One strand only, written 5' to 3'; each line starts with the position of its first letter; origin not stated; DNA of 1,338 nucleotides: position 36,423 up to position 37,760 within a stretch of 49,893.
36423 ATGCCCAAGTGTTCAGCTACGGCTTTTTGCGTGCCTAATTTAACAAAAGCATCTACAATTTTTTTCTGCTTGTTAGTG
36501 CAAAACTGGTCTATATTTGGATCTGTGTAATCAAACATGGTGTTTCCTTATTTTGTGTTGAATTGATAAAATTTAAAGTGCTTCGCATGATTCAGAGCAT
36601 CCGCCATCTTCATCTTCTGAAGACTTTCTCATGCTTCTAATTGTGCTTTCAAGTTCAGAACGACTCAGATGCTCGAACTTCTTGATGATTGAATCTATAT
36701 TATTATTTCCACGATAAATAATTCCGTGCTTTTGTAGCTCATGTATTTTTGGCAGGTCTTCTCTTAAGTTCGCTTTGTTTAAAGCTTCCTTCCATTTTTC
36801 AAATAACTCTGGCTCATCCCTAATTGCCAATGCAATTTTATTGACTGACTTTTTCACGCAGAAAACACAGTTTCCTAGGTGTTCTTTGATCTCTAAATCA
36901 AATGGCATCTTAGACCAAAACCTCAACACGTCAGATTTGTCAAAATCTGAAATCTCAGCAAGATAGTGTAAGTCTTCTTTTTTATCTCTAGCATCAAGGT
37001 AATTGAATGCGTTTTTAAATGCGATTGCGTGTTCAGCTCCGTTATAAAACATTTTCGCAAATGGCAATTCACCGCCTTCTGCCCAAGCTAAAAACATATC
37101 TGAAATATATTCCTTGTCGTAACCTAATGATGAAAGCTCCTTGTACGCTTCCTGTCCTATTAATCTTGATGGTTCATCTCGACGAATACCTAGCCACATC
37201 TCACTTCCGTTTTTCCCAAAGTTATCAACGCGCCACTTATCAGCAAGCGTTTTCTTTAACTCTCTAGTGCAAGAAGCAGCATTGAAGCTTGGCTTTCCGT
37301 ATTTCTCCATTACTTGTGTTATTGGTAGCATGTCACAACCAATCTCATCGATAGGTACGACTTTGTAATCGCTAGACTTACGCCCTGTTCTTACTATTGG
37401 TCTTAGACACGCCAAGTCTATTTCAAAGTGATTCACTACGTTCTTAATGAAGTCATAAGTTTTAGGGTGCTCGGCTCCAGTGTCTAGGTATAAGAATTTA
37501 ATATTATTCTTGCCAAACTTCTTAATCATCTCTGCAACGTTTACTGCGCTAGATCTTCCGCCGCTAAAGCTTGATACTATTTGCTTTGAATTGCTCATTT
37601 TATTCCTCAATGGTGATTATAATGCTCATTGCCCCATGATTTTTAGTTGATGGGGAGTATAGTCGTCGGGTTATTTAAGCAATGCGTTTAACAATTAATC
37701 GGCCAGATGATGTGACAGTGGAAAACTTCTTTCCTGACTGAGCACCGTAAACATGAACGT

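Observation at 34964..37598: PAPS-reductase-family enzyme, HTH-metallophosphoesterase and small Rossmann-like protein: candidate DNA/nucleotide-modification module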

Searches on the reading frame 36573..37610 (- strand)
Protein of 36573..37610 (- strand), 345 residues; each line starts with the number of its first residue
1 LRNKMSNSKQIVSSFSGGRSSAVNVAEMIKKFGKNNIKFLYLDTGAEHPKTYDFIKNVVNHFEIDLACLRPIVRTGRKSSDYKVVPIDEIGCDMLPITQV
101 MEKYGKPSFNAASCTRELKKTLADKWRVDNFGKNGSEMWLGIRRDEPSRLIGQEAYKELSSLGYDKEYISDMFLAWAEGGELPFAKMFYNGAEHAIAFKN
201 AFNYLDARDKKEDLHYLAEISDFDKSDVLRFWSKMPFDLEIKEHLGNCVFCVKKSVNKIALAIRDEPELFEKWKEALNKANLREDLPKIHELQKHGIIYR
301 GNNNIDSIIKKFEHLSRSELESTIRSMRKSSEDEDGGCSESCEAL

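Call 3: search_protein_families(library=pfam, proteins=[window:36573-37610:-], max_evalue=0.1)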
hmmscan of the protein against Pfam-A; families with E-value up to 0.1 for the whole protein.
window:36573-37610:- (345 aa): 2 families
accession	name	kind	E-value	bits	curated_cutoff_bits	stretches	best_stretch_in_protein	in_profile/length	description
PF01507.26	PAPS_reduct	-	1.1e-08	35.7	22.5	1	10-82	1-71/175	Phosphoadenosine phosphosulfate reductase domain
PF11964.13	SpoIIAA-like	-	0.088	14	25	0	203-265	20-72/106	SpoIIAA-like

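Call 4: search_protein_families(library=phrogs, proteins=[window:36573-37610:-], max_evalue=0.01)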
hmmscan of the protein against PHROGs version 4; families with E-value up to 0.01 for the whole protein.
window:36573-37610:- (345 aa): 4 families
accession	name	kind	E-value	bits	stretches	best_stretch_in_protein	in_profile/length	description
phrog_33262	-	moron, auxiliary metabolic gene and host takeover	2e-75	255.1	2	210-345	145-274/495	phosphoadenosine phosphosulfate reductase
phrog_424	-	moron, auxiliary metabolic gene and host takeover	1.4e-54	186.8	1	3-344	155-416/460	phosphoadenosine phosphosulfate reductase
phrog_15238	-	unknown function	1.2e-05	26.3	1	8-62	11-64/215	-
phrog_2302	-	moron, auxiliary metabolic gene and host takeover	0.0017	18.4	1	2-66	21-89/381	phosphoadenosine phosphosulfate reductase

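Call 9: search_solved_structures(query=window:36573-37610:-, max_evalue=1, show_alignments=2)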
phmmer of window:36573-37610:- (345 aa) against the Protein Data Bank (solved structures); distinct sequences matched with E-value up to 1: 13.
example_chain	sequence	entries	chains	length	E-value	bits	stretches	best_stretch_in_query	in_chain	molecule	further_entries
2goy_A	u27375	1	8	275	0.00047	22.6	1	13-73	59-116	adenosine phosphosulfate reductase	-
21fy_C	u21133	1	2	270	0.001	21.5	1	5-70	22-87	PptA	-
5i8l_A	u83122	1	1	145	0.013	17.9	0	152-172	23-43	Lysozyme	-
1u0j_A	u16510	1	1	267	0.033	16.6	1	107-178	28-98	DNA replication protein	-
1s9h_A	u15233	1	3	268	0.033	16.6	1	107-178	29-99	Rep 40 protein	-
9rm5_a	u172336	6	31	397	0.062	15.7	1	107-178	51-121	Protein Rep40 | Protein Rep68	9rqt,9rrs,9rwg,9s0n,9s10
9bc5_A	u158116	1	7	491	0.083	15.2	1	107-178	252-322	Protein Rep68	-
9bu7_A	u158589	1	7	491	0.084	15.2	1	107-178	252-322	Protein Rep68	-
7jse_A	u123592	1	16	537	0.095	15.1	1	107-178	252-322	Protein Rep68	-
7jsf_A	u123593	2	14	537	0.095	15.1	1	107-178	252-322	Protein Rep68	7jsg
7jsh_A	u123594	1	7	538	0.095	15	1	107-178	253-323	Protein Rep68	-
7jsi_A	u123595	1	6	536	0.096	15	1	107-178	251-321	Protein Rep68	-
7tx8_A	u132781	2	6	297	0.26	13.6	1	298-327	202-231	Long form D7 salivary protein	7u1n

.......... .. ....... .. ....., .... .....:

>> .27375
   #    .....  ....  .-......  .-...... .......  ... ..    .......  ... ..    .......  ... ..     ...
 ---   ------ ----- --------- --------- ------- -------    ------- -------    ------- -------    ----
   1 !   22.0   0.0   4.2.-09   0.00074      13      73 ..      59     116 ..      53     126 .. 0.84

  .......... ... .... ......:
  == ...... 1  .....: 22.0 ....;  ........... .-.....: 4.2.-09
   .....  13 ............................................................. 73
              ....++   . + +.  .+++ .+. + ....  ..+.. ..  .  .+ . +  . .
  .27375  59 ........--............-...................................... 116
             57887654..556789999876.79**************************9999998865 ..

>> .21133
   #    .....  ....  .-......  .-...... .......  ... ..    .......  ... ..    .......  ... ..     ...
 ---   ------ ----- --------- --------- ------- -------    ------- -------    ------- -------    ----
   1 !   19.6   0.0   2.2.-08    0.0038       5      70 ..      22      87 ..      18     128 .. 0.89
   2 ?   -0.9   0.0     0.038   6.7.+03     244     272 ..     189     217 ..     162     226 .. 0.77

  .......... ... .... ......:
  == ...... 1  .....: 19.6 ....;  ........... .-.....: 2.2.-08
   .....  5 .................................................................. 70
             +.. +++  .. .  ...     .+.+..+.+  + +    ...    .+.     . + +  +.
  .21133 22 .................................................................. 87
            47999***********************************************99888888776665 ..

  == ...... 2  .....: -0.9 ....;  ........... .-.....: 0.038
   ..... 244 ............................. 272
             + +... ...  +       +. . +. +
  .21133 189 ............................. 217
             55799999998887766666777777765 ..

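Call 17: find_homologous_proteins(query=window:36573-37610:-, max_evalue=0.00001)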
Query window:36573-37610:- (345 aa): 811 proteins with E <= 0.00001 among 1881 candidates; the best 120 are listed.
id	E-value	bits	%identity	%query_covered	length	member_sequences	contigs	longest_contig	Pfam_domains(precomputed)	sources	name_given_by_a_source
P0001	9.1e-215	730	100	92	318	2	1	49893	-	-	-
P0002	1.2e-181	621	80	98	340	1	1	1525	PF01507.26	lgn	-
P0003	1.5e-168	578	74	97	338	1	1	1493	PF01507.26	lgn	-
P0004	7.3e-120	418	60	97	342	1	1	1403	PF01507.26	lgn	-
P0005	2.3e-105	371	70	66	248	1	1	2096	PF01507.26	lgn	-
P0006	4.5e-88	314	46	97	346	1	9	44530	PF01507.26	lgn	-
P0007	4.2e-86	307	61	38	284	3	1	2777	PF01507.26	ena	-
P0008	5.7e-81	290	43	93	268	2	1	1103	-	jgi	-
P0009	2.2e-80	288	41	99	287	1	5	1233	PF01507.26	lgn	-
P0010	2.9e-76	275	56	39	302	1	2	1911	PF01507.26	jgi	jgi:hypothetical protein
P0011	3.1e-76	275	39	98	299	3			PF01507.26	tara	tara:strand:+ start:42 stop:941 length:900 start_codon:yes stop_codon:yes gene_type:complete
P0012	3.3e-75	271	45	97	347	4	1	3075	PF01507.26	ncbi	-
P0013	4.3e-75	271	44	99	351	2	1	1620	PF01507.26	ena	-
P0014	1.0e-74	270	43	99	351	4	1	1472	PF01507.26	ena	-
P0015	1.5e-74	269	44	98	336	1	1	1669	PF01507.26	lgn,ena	-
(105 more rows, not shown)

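Call 20: search_solved_structures(query=A1, max_evalue=0.1, show_alignments=3)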
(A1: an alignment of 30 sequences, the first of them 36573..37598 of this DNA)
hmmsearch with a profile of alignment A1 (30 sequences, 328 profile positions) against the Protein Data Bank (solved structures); distinct sequences matched with E-value up to 0.1: 8.
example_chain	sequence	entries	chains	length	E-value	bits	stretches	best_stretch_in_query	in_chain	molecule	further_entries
21fy_C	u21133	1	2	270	2.9e-05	26.8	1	5-64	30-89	PptA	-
6vpu_A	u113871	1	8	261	4.6e-05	26.1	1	3-67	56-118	Phosphoadenosine phosphosulfate reductase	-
2goy_A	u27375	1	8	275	6.3e-05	25.7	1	5-64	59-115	adenosine phosphosulfate reductase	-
1sur_A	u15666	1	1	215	0.0013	21.3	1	4-64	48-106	PAPS REDUCTASE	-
2o8v_A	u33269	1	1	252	0.0018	20.9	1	4-64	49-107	Phosphoadenosine phosphosulfate reductase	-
7rge_A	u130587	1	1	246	0.0058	19.2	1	22-59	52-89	3'-phosphoadenylylsulfate reductase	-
8vd6_A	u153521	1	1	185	0.011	18.3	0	126-164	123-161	CAP REPEAT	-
4bwv_A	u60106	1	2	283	0.057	15.9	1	24-67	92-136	PHOSPHOADENOSINE-PHOSPHOSULPHATE REDUCTASE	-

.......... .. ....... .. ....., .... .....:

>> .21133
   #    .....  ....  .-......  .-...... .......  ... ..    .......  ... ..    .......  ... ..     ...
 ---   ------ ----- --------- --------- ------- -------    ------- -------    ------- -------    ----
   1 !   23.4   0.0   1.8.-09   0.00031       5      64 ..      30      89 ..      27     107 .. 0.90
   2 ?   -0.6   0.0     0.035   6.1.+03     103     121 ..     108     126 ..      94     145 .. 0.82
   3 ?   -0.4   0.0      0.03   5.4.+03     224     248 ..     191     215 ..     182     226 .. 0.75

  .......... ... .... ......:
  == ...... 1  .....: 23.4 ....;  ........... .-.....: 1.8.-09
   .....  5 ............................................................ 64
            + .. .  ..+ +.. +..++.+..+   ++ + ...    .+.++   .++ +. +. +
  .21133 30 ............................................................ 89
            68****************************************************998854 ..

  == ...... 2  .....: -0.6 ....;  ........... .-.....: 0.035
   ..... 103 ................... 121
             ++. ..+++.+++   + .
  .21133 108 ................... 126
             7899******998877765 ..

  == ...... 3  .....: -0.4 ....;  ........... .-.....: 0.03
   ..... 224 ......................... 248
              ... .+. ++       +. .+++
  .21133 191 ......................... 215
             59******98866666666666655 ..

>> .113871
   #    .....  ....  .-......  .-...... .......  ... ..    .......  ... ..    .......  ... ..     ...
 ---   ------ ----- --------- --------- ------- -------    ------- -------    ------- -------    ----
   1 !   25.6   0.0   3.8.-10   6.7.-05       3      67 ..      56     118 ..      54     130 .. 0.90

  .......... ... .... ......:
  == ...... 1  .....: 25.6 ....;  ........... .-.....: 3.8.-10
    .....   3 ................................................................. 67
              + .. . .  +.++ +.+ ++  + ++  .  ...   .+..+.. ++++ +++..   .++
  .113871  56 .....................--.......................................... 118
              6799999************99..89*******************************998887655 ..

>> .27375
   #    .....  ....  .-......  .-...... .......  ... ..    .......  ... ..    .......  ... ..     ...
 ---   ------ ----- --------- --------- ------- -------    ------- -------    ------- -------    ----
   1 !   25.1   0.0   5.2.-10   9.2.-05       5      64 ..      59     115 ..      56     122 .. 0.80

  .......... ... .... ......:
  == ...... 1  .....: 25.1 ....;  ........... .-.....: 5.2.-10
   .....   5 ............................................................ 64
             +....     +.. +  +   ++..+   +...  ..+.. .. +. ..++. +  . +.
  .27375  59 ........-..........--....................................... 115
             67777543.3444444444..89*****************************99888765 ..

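Call 23: find_related_loci(query=A1, collection=viral_contigs, flank=6000)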
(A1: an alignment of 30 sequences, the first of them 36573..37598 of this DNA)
Query A1 (341 aa) in viral_contigs; peptide patterns used: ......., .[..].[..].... (x = any residue, [..] = any of these).
550 stretches matched a pattern; 502 encode a relative of the query (tblastn E <= 1e-3); the best 80 are kept; 80 distinct loci.
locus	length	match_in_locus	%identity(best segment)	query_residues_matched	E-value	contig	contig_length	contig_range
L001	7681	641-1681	57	1-341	5e-121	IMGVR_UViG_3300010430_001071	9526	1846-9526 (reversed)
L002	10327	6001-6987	41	8-341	9e-77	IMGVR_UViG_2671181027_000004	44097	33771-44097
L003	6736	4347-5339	40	8-341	1e-74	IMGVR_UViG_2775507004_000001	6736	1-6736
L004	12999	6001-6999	41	5-341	5e-73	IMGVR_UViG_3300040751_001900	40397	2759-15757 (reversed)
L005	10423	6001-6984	39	8-341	6e-72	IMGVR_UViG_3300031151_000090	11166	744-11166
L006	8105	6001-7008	39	2-341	8e-72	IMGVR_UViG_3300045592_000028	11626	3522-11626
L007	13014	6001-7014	39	8-341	1e-71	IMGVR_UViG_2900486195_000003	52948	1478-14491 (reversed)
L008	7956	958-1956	40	4-341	4e-71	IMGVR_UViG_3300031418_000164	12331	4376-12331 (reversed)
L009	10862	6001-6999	40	4-341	3e-71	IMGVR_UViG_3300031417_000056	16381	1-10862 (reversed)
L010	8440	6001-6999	39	4-341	7e-71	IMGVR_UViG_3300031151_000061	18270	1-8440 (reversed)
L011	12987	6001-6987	40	8-341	6e-71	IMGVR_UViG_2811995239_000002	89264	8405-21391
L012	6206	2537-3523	38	8-341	3e-70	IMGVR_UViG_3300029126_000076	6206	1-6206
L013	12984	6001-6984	39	8-341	2e-70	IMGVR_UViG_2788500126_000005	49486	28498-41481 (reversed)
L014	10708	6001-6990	38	8-341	3e-69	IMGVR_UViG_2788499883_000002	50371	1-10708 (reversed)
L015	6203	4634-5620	37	8-341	1e-68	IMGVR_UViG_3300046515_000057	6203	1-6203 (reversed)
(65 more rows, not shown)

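Call 29: find_encoding_contigs(protein=P0006, flank=10000, max_places=4)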
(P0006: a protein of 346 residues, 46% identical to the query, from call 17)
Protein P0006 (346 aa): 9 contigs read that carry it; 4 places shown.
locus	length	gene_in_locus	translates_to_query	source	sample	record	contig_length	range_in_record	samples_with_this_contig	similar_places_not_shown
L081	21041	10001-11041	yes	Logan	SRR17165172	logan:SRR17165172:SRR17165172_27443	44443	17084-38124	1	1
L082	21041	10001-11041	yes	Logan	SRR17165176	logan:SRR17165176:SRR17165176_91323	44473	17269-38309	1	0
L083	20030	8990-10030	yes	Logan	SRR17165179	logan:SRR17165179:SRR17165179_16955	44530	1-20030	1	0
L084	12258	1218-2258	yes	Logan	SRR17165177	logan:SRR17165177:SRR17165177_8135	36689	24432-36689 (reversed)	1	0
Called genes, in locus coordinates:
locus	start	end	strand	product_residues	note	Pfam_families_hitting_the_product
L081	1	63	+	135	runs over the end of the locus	PF05766:NinG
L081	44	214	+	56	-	-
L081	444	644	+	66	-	-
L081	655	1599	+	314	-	PF19808:DUF6291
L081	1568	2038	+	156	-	-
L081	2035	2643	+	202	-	PF07105:DUF1367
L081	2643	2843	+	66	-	-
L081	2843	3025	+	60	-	-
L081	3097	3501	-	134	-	PF11351:GTA_holin_3TM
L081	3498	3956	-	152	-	PF01510:Amidase_2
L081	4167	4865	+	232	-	-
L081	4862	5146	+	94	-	-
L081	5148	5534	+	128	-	PF27127:YfdP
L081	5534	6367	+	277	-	PF10065:DUF2303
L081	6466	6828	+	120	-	-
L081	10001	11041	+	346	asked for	PF01507:PAPS_reduct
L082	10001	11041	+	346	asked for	PF01507:PAPS_reduct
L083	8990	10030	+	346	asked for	PF01507:PAPS_reduct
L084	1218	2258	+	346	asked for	PF01507:PAPS_reduct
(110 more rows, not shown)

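Call 36: predict_structure(alignment_id=A1)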
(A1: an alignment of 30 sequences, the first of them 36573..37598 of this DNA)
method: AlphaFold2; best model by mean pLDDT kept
length: 341 residues; sequences in the alignment: 30
mean_pLDDT: 87.0   pTM: 0.87
mean pLDDT of the five models: 87.0, 86.4, 85.3, 84.9, 84.7
residues with pLDDT >= 90: 202; 70-90: 98; 50-70: 24; < 50: 17
segments of 3 or more residues with pLDDT < 50: 329-341
pLDDT, mean of each block of 10 residues (from residue 1): 81 93 97 96 96 97 93 81 96 91 82 88 94 93 90 92 92 75 75 88 86 94 90 90 90 95 97 87 68 84 96 94 59 44 31
secondary structure, 60 per line:
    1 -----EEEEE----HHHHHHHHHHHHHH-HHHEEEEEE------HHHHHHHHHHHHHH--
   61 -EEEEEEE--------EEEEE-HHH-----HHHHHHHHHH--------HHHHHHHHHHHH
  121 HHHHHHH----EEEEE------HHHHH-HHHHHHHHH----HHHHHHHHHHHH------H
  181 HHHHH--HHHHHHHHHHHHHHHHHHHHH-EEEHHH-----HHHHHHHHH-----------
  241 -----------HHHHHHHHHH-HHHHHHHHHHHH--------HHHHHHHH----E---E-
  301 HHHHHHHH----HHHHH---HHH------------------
elements in order: E6-10 H15-28 E33-38 H45-58 E62-68 E77-81 H91-100 H109-127 E132-136 H143-147 H149-157 H162-173 H180-185 H188-208 E210-212 H221-229 H252-261 H263-274 H283-290 H301-308 H313-317

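Call 40: fold_search(model_id=the predicted structure, library=pdb)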
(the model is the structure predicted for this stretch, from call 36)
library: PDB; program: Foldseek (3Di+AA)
matches with E <= 10: 1326; with E <= 0.001: 4
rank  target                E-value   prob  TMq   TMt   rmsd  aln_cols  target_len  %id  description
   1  2goy_A                1.5e-04  1.00  0.28  0.41   3.8       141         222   22  Crystal structure of assimilatory adenosine 5'-phosphosulfate reductase with bound APS (released 2006-09-19)
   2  2goy_B                2.6e-04  1.00  0.33  0.48   7.7       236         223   18  Crystal structure of assimilatory adenosine 5'-phosphosulfate reductase with bound APS (released 2006-09-19)
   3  5mkp                  5.9e-04  0.99  0.26  0.28  17.0       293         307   16  Non redox thiolation in transfer RNAs occuring via sulfur activation by a [4Fe-4S] cluster (released 2017-06-14)
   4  4bwv_A                9.5e-04  1.00  0.27  0.39   4.7       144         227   15  Structure of Adenosine 5-prime-phosphosulfate Reductase apr-b from Physcomitrella Patens (released 2013-11-27)
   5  5mko_A                1.0e-03  0.99  0.30  0.32  16.9       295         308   18  [2Fe-2S] cluster containing TtuA in complex with AMP. (released 2017-06-14)
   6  5mkq_A                1.3e-03  0.99  0.25  0.28  14.3       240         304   18  TtuA enzyme containing a [4Fe-4S] (released 2017-06-14)
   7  5mkq_B                1.4e-03  0.97  0.26  0.29  17.2       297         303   16  TtuA enzyme containing a [4Fe-4S] (released 2017-06-14)
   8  7sbc_B                1.5e-03  1.00  0.35  0.24   9.8       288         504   11  Crystal structure of a GMP synthase from Acinetobacter baumannii AB5075-UW (released 2021-10-06)
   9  7sbc_A                1.8e-03  1.00  0.34  0.24   9.3       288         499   11  Crystal structure of a GMP synthase from Acinetobacter baumannii AB5075-UW (released 2021-10-06)
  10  5mko_B                1.8e-03  0.99  0.30  0.33  17.1       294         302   18  [2Fe-2S] cluster containing TtuA in complex with AMP. (released 2017-06-14)
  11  5udt_A                2.0e-03  1.00  0.34  0.44   9.1       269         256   10  LarE, a sulfur transferase involved in synthesis of the cofactor for lactate racemase, in complex with AMP (released 2017-08-23)
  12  3vrh                  2.0e-03  0.99  0.29  0.33  16.2       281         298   19  Crystal structure of ph0300 (released 2013-03-13)
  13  1gpm_A                2.1e-03  1.00  0.34  0.24   8.1       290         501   11  ESCHERICHIA COLI GMP SYNTHETASE COMPLEXED WITH AMP AND PYROPHOSPHATE (released 1996-01-29)
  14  2vxo_A                2.1e-03  0.99  0.30  0.17  19.3       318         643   11  Human GMP synthetase in complex with XMP (released 2008-08-12)
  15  7sbc_D                2.5e-03  1.00  0.35  0.24   8.9       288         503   12  Crystal structure of a GMP synthase from Acinetobacter baumannii AB5075-UW (released 2021-10-06)
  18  1sur                  2.8e-03  1.00  0.29  0.44   3.0       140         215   18  PHOSPHO-ADENYLYL-SULFATE REDUCTASE (released 1999-05-11)
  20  6vpu_H                3.1e-03  1.00  0.29  0.42   3.1       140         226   18  1.90 Angstrom Resolution Crystal Structure Phosphoadenosine Phosphosulfate Reductase (CysH) from Vibrio vulnificus (released 2021-02-10)
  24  6vpu_F                4.5e-03  1.00  0.27  0.40   3.9       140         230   18  1.90 Angstrom Resolution Crystal Structure Phosphoadenosine Phosphosulfate Reductase (CysH) from Vibrio vulnificus (released 2021-02-10)
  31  6vpu_A                6.6e-03  1.00  0.29  0.43   3.5       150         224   17  1.90 Angstrom Resolution Crystal Structure Phosphoadenosine Phosphosulfate Reductase (CysH) from Vibrio vulnificus (released 2021-02-10)
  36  6vpu_E                7.7e-03  1.00  0.28  0.41   3.9       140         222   18  1.90 Angstrom Resolution Crystal Structure Phosphoadenosine Phosphosulfate Reductase (CysH) from Vibrio vulnificus (released 2021-02-10)
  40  6vpu_B                8.2e-03  1.00  0.28  0.40   3.6       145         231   19  1.90 Angstrom Resolution Crystal Structure Phosphoadenosine Phosphosulfate Reductase (CysH) from Vibrio vulnificus (released 2021-02-10)
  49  6vpu_G                1.2e-02  1.00  0.28  0.40   3.9       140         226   18  1.90 Angstrom Resolution Crystal Structure Phosphoadenosine Phosphosulfate Reductase (CysH) from Vibrio vulnificus (released 2021-02-10)
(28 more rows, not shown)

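Call 54: search_protein_families(library=ncbifam, proteins=[window:36573-37598:-], max_evalue=1)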
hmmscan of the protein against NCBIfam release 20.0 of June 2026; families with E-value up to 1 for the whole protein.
window:36573-37598:- (341 aa): 13 families
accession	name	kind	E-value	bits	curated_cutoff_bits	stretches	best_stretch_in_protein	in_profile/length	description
NF006327.0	PRK08557.1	equivalog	6.8e-08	31.7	366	1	5-65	182-240/415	hypothetical protein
NF010369.0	PRK13795.1-4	equivalog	3.8e-07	28.7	1086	2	243-284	424-465/633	hypothetical protein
NF010366.0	PRK13795.1-1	equivalog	9e-07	27.4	745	1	8-63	270-325/667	hypothetical protein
NF010367.0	PRK13795.1-2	equivalog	1.4e-06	27.1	456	2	6-63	244-299/584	hypothetical protein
NF002537.0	PRK02090.1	equivalog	5.5e-06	26.2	154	1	6-74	42-108/244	phosphoadenylyl-sulfate reductase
NF010368.0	PRK13795.1-3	equivalog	0.00039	18.8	588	1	5-62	248-303/635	hypothetical protein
TIGR02055.1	APS_reductase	subfamily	0.00052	19.9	235.3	1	21-66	9-53/194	adenylylsulfate reductase, thioredoxin dependent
NF006351.0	PRK08576.1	equivalog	0.0012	17.5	290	1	4-63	234-291/436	hypothetical protein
TIGR00434.1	cysH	subfamily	0.0043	17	165.1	1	5-68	14-76/214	phosophoadenylyl-sulfate reductase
NF010587.0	PRK13980.1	equivalog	0.025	13.8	255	1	3-63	30-90/267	NAD+ synthase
TIGR02057.1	PAPS_reductase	equivalog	0.05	13.5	254.2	1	15-63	35-81/224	phosphoadenosine phosphosulfate reductase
NF002048.0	PRK00876.1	subfamily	0.05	12.4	313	1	5-62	38-95/330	NAD(+) synthase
NF003587.0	PRK05253.1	subfamily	0.086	12.1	195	1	4-64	27-89/301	sulfate adenylyltransferase subunit CysD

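Call 55: search_protein_families(library=padloc, proteins=[window:36573-37598:-], max_evalue=1)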
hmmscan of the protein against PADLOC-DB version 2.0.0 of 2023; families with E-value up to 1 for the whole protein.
window:36573-37598:- (341 aa): 3 families
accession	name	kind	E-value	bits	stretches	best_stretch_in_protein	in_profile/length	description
PDLC02782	SspD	-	1.1e-08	33.2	1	8-145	3-121/277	SspD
PDLC02510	BrxP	-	0.00028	17.3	1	6-59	134-187/779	BrxP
PDLC01885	CARF4--CARF_PDDEXK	-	0.00089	16.6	1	154-323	80-241/405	-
